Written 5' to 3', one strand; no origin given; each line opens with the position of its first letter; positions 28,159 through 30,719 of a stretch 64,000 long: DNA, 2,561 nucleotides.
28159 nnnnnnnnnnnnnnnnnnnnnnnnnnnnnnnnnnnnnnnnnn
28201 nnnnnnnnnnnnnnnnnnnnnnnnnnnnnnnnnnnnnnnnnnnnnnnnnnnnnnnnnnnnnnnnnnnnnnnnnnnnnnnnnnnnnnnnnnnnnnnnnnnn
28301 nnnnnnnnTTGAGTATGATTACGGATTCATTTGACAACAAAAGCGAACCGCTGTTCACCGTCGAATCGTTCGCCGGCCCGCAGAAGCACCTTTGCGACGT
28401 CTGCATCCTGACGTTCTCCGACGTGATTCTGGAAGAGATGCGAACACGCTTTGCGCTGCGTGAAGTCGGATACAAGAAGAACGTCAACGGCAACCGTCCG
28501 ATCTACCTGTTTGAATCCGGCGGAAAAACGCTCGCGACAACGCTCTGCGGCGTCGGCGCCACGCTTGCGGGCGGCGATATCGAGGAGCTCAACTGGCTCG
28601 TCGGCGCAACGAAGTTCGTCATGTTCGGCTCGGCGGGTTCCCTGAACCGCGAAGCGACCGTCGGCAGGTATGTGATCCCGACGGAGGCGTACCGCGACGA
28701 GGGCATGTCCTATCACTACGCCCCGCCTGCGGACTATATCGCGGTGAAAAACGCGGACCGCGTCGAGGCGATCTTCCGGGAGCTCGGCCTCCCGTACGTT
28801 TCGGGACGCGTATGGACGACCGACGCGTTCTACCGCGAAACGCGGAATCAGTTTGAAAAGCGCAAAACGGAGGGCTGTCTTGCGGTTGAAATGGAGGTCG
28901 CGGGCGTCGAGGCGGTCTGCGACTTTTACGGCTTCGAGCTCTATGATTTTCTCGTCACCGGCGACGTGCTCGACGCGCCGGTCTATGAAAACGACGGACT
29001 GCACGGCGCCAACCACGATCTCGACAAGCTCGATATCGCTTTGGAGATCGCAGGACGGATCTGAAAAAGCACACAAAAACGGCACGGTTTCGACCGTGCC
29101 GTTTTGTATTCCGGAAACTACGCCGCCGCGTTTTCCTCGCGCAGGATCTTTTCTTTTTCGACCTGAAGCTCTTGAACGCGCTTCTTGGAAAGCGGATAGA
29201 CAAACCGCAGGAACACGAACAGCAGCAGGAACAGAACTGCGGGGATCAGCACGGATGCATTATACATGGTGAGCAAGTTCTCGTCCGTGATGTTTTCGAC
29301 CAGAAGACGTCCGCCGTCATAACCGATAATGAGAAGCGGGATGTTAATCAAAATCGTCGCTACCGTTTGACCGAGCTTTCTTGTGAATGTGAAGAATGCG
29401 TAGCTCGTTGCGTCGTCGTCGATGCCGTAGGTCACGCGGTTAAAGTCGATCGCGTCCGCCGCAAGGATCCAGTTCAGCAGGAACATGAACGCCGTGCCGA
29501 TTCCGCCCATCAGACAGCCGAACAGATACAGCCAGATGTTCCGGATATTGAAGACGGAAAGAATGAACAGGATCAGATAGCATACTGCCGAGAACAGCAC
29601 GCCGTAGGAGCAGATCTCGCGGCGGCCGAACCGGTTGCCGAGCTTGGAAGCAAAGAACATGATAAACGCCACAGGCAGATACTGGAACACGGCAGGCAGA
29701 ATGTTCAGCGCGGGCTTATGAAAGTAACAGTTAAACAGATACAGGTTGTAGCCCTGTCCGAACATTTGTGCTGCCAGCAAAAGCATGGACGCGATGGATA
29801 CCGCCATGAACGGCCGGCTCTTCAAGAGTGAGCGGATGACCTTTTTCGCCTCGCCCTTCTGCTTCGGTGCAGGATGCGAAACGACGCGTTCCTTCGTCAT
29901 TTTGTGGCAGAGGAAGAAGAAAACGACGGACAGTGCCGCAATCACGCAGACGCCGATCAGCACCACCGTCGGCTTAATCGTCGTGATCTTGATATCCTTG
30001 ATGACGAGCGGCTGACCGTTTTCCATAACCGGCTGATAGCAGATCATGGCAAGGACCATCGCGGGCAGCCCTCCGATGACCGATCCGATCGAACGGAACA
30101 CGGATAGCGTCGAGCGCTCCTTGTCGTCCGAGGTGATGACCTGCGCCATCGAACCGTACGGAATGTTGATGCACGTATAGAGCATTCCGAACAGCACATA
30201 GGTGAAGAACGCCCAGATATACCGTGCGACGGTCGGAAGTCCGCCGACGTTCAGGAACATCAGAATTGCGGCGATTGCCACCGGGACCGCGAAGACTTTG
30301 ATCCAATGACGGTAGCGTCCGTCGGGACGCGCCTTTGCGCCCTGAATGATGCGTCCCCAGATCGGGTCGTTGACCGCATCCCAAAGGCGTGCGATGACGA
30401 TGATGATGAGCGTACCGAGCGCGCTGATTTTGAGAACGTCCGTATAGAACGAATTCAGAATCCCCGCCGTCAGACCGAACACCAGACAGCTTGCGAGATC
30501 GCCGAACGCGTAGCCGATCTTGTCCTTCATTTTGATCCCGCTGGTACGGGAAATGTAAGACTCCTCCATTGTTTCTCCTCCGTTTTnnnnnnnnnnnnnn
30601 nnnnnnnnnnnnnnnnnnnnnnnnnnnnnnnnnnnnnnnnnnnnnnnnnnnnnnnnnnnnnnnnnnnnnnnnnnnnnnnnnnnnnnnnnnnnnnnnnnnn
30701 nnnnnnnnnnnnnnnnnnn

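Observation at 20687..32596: Kinase-less, transketolase-centred sugar locus with sulfo-TK (sulfoquinovose) pathway architecture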

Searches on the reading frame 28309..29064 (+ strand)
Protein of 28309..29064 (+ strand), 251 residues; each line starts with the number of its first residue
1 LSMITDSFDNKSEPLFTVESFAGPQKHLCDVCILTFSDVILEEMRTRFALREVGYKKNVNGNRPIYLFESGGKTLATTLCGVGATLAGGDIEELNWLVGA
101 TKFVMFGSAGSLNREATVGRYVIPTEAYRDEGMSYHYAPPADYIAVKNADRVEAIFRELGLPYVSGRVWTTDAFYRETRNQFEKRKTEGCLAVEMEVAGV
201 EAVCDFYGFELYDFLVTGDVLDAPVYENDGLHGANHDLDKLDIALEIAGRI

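Call 3: search_protein_families(library=pfam, proteins=[window:28309-29064:+])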
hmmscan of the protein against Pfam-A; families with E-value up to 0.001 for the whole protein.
window:28309-29064:+ (251 aa): 1 family
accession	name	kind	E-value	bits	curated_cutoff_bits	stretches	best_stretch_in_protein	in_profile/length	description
PF01048.26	PNP_UDP_1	-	8.9e-25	87.9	25.1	1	33-222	4-201/233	Phosphorylase superfamily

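Call 4: search_protein_families(library=ncbifam, proteins=[window:28309-29064:+])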
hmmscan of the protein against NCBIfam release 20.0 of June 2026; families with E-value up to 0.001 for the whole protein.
window:28309-29064:+ (251 aa): 11 families
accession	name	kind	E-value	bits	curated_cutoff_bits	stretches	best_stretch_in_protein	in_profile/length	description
NF004489.0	PRK05819.1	subfamily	1e-11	44.5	230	1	80-209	63-195/236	DeoD-type purine-nucleoside phosphorylase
NF005500.0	PRK07115.1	equivalog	3.2e-11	43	264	1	93-202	82-194/261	AMP nucleosidase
TIGR01718.1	Uridine-psphlse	equivalog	4.7e-11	42.5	280.3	1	68-179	48-160/245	uridine phosphorylase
TIGR01721.1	AMN-like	hypoth_equivalog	8.2e-11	41.5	307.2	1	82-203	69-193/269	AMP nucleosidase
TIGR00107.1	deoD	equivalog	1.7e-10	40.8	232.25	1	57-204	34-186/232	purine-nucleoside phosphorylase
NF009914.0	PRK13374.1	subfamily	8.6e-09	35.3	338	1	81-210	64-196/235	DeoD-type purine-nucleoside phosphorylase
TIGR03468.1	HpnG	hypoth_equivalog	1.2e-08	34.7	187.1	1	72-209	19-146/212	hopanoid-associated phosphorylase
NF004079.0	PRK05584.1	equivalog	2.5e-08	33.7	169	1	55-208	23-187/232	5'-methylthioadenosine/adenosylhomocysteine nucleosidase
NF008383.0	PRK11178.1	equivalog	1.3e-06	27.9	262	1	68-175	55-163/254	uridine phosphorylase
TIGR03664.1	fut_nucase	equivalog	5.4e-05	23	124.7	0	63-210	25-192/228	futalosine hydrolase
TIGR01704.1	MTA_SAH-Nsdase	equivalog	0.00026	20.6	73.8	1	104-207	71-185/229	5'-methylthioadenosine/S-adenosylhomocysteine nucleosidase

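Call 38: find_homologous_proteins(query=window:28315-29064:+)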
Query window:28315-29064:+ (249 aa): 3246 proteins with E <= 0.001 among 3770 candidates; the best 120 are listed.
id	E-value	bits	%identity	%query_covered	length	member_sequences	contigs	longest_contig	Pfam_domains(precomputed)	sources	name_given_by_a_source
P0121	2.0e-159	547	96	100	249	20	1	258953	PF01048.27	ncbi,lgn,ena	-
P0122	4.1e-148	510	90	100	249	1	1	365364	PF01048.27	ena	-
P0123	4.2e-148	510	89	100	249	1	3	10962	PF01048.27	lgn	-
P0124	1.5e-147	508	89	100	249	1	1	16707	PF01048.27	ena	-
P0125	2.0e-147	507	89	100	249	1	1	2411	PF01048.27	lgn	-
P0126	7.1e-147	506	89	100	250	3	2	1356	PF01048.27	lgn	-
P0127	1.4e-146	505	89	100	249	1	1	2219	PF01048.27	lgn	-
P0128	1.4e-146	505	89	100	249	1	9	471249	PF01048.27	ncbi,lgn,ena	-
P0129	2.4e-145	501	88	100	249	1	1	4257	PF01048.27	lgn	-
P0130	6.6e-145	499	88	100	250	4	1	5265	PF01048.27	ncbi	-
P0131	1.7e-144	498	87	100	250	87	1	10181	PF01048.27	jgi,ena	-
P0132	1.5e-143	495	88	100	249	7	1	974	PF01048.27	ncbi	-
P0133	1.2e-142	492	85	100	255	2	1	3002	PF01048.27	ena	-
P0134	3.9e-141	487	85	100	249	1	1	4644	PF01048.27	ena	-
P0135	7.9e-141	486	86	100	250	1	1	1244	PF01048.27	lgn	-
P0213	2.6e-109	383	68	100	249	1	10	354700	PF01048.27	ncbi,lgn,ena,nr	ncbi:MAG: nucleoside phosphorylase [Clostridia bacterium]|nr:nucleoside phosphorylase [Clostridia ba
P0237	5.3e-105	368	67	100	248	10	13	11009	PF01048.27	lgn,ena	-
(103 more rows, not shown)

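Call 39: find_encoding_contigs(protein=P0213, flank=8000, max_places=3)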
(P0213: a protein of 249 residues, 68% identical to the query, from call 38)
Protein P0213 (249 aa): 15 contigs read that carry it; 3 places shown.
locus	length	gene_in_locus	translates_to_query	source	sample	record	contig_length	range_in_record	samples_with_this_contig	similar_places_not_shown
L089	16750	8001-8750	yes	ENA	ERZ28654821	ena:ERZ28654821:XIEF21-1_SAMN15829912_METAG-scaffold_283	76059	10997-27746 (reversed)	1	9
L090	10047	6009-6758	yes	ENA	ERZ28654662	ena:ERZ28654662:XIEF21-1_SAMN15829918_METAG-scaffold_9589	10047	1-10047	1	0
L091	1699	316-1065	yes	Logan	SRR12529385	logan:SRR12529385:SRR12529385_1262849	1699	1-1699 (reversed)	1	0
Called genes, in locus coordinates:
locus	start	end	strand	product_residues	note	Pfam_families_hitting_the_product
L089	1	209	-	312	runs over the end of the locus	PF02698:DUF218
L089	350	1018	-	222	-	PF16161:DUF4867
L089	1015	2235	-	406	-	PF13412:HTH_24 (faint), PF01047:MarR (weak), PF00480:ROK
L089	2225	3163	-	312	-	PF00892:EamA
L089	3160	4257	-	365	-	PF00465:Fe-ADH, PF13685:Fe-ADH_2, PF25137:ADH_Fe_C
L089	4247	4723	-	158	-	PF02502:LacAB_rpiB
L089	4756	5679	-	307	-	PF02779:Transket_pyr, PF02780:Transketolase_C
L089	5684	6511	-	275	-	PF00456:Transketolase_N, PF13292:DXP_synthase_N (faint), PF00676:E1_dh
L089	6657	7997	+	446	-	PF02952:Fucose_iso_C (weak)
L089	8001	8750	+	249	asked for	PF01048:PNP_UDP_1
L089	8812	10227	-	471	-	PF07690:MFS_1, PF13347:MFS_2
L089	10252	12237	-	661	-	PF01055:Glyco_hydro_31_2nd, PF21365:Glyco_hydro_31_3rd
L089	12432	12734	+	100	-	PF00085:Thioredoxin, PF14595:Thioredoxin_9, PF00578:AhpC-TSA (weak), PF08534:Redoxin (faint), PF13098:Thioredoxin_2, PF13905:Thioredoxin_8 (weak)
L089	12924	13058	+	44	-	-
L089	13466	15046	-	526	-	-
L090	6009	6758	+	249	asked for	PF01048:PNP_UDP_1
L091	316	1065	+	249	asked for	PF01048:PNP_UDP_1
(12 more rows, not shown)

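Call 40: find_encoding_contigs(protein=P0237, flank=8000, max_places=3)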
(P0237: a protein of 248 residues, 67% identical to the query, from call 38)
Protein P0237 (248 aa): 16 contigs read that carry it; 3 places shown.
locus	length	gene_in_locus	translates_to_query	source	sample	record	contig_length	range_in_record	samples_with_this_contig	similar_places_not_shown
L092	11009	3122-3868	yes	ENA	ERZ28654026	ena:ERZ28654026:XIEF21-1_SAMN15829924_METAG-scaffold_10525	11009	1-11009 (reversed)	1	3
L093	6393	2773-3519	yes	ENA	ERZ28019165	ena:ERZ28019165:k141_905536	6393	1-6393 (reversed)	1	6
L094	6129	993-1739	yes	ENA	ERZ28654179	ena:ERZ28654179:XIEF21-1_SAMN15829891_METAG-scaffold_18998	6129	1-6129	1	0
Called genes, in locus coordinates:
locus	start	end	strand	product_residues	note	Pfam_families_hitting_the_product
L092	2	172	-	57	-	?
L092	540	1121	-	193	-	PF18181:SLATT_1, PF14015:DUF4231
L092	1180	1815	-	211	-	PF02586:SRAP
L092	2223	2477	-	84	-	PF07866:DUF1653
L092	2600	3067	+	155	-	PF13420:Acetyltransf_4 (weak), PF00583:Acetyltransf_1, PF13673:Acetyltransf_10, PF13508:Acetyltransf_7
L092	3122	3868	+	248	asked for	PF01048:PNP_UDP_1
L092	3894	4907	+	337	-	PF04055:Radical_SAM (weak)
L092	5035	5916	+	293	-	PF00005:ABC_tran, PF13304:AAA_21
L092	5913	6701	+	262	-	PF12679:ABC2_membrane_2, PF12730:ABC2_membrane_4 (weak), PF10920:DUF2705, PF12698:ABC2_membrane_3 (weak)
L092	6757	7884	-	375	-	PF01546:Peptidase_M20, PF07687:M20_dimer (weak)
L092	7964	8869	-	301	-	PF01479:S4 (weak), PF00849:PseudoU_synth_2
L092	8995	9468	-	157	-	PF01252:Peptidase_A8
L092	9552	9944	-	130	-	PF00763:THF_DHG_CYH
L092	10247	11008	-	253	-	?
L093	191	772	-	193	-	PF18181:SLATT_1, PF14015:DUF4231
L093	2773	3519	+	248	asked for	PF01048:PNP_UDP_1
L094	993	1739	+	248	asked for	PF01048:PNP_UDP_1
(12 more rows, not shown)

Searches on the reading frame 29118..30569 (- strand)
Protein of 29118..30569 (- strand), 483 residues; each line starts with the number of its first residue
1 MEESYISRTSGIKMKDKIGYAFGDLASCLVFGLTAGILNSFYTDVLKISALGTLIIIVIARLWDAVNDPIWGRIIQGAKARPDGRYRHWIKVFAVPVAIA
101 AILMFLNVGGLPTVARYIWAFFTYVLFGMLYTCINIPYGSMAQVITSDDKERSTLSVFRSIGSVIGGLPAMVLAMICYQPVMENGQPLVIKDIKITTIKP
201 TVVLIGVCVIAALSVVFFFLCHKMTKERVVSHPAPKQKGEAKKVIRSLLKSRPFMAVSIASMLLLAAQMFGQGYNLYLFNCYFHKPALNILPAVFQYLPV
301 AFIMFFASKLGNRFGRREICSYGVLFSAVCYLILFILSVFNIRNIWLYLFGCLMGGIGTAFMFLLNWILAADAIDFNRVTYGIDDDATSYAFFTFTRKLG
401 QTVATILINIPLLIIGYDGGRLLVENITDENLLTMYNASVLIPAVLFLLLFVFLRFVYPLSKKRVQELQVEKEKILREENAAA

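Call 3: search_protein_families(library=pfam, proteins=[window:29118-30569:-])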
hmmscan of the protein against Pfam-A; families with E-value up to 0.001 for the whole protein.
window:29118-30569:- (483 aa): 2 families
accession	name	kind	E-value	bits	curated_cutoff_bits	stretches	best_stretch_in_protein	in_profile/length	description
PF13347.12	MFS_2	-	1.8e-66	224.9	27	1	19-461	1-426/427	MFS/sugar transport protein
PF07690.21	MFS_1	-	1e-12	48.1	33.4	1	203-401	156-343/347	Major Facilitator Superfamily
